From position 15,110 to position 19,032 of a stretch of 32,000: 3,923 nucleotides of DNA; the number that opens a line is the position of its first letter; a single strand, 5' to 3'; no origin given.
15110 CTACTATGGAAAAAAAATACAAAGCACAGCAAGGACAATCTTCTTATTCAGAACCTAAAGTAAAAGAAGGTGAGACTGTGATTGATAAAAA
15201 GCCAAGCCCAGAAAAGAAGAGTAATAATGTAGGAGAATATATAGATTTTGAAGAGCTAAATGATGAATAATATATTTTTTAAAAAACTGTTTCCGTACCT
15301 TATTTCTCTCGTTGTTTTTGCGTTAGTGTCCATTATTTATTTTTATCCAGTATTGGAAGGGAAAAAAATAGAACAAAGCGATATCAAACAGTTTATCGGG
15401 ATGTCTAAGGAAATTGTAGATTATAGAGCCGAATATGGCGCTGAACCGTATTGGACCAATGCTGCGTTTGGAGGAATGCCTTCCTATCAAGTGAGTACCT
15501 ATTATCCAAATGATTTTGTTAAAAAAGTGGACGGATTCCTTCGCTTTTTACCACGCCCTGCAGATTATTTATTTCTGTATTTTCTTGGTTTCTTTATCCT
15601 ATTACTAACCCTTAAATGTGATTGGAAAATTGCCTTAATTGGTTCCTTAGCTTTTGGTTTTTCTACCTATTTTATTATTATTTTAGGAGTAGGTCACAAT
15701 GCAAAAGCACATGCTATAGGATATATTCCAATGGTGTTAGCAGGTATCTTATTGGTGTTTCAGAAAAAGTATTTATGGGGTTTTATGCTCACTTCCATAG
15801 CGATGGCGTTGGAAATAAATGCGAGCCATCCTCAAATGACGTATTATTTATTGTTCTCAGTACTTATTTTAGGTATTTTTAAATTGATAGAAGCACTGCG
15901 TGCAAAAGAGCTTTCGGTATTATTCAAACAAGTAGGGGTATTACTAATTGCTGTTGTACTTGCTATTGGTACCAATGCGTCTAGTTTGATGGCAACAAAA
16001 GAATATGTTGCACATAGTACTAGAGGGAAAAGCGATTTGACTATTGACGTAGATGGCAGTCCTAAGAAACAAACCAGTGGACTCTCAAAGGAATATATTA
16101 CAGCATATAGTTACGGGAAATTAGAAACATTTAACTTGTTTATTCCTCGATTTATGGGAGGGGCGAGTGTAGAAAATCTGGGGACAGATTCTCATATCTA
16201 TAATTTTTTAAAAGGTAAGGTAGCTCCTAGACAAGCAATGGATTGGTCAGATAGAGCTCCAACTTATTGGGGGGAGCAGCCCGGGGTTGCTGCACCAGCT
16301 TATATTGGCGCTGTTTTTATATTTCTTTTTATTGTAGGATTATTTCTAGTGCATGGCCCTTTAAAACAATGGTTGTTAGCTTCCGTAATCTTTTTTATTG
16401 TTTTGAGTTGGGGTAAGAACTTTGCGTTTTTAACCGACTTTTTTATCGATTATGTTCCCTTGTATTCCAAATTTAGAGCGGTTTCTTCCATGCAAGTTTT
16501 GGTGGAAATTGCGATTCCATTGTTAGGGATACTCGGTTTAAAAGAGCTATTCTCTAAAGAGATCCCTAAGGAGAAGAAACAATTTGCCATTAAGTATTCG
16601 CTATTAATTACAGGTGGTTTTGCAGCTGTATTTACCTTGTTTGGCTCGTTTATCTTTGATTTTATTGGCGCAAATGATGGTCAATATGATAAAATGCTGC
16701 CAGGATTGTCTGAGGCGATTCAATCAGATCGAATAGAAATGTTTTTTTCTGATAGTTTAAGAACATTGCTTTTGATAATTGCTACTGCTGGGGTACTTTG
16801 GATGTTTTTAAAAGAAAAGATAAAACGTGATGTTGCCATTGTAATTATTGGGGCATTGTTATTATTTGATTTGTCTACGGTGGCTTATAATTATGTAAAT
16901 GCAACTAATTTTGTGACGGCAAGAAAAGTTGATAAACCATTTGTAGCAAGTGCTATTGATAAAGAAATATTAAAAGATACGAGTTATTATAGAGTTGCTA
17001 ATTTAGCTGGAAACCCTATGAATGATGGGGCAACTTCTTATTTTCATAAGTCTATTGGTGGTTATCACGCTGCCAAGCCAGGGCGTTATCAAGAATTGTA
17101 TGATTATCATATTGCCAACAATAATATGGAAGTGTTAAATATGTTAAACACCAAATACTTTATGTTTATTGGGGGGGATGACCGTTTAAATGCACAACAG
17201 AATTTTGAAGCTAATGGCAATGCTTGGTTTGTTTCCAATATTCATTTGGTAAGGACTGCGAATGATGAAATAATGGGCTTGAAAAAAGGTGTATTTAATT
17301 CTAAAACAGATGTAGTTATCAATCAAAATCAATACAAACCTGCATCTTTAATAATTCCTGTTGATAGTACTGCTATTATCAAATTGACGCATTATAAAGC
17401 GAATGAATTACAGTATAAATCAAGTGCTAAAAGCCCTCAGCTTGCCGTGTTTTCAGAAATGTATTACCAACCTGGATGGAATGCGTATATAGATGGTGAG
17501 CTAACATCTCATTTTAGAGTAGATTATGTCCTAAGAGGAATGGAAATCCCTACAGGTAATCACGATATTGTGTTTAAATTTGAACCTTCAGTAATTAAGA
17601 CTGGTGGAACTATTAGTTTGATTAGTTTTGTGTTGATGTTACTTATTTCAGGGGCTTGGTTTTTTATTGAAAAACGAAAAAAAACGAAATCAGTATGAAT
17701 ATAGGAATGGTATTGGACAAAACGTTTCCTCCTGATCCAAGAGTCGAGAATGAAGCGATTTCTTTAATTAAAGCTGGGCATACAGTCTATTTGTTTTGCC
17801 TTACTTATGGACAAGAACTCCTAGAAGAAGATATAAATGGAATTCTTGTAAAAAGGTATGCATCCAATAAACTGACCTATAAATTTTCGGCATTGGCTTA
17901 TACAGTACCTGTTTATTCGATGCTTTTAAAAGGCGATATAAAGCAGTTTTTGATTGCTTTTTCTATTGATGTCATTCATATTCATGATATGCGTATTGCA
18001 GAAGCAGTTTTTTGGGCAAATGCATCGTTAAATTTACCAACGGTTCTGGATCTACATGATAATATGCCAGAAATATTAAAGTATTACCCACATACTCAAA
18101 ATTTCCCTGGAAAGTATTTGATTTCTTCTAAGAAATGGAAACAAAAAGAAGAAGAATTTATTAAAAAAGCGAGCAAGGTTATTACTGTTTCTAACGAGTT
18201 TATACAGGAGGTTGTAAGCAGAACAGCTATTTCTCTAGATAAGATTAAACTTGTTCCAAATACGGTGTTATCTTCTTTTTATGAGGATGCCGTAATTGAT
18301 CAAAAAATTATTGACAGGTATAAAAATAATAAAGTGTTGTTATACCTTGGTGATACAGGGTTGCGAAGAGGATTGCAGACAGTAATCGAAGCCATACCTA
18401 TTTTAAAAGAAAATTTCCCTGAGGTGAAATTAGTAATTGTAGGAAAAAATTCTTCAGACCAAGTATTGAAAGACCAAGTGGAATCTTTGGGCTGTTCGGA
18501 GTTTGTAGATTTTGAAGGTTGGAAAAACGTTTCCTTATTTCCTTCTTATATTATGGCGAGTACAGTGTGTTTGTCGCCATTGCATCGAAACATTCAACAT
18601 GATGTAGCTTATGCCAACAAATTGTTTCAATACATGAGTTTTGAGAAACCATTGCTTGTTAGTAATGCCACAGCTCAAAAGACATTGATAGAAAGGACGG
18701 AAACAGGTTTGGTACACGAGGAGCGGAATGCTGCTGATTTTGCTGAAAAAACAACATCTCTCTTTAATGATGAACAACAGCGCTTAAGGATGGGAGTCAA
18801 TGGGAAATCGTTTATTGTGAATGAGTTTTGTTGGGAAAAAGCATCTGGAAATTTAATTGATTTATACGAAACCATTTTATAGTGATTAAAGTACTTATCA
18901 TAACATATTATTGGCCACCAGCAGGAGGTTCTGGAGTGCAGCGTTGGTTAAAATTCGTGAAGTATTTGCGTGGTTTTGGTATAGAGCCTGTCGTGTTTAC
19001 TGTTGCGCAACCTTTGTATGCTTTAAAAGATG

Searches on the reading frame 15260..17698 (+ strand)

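Call 32: search_protein_families(library=pfam, max_evalue=1, proteins=[window:15260-17698:+])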
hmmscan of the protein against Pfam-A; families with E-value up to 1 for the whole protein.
window:15260-17698:+ (812 aa): 2 families
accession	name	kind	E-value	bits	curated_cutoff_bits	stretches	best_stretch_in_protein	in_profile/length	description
PF09586.16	YfhO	-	3.5e-09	36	28.5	1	707-786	756-835/835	Bacterial membrane protein YfhO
PF07332.16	Phage_holin_3_6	-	0.69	10.4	28.4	1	429-523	20-96/116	Putative Actinobacterial Holin-X, holin superfamily III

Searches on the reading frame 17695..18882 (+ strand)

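Call 32: search_protein_families(library=pfam, max_evalue=1, proteins=[window:17695-18882:+])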
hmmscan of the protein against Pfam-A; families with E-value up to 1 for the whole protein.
window:17695-18882:+ (395 aa): 7 families
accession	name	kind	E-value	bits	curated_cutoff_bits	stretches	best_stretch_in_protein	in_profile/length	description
PF00534.26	Glycos_transf_1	-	1.9e-22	80.1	26.4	1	204-372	7-171/172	Glycosyl transferases group 1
PF13692.12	Glyco_trans_1_4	-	2.2e-18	67.3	27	1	213-359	2-142/142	Glycosyl transferases group 1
PF13439.12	Glyco_transf_4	-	1.6e-15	58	28.5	1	19-191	10-166/170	Glycosyltransferase Family 4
PF13579.12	Glyco_trans_4_4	-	5.5e-08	33.7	29.7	1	17-189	7-157/158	Glycosyl transferase 4-like domain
PF13524.12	Glyco_trans_1_2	-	9.6e-05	22.8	25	1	238-382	10-137/144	Glycosyl transferase-like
PF08323.17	Glyco_transf_5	-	0.086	13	22.7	1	88-177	126-228/239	Starch synthase catalytic domain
PF12286.13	DUF3622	-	0.21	12.5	22.2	1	324-362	25-62/71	Protein of unknown function (DUF3622)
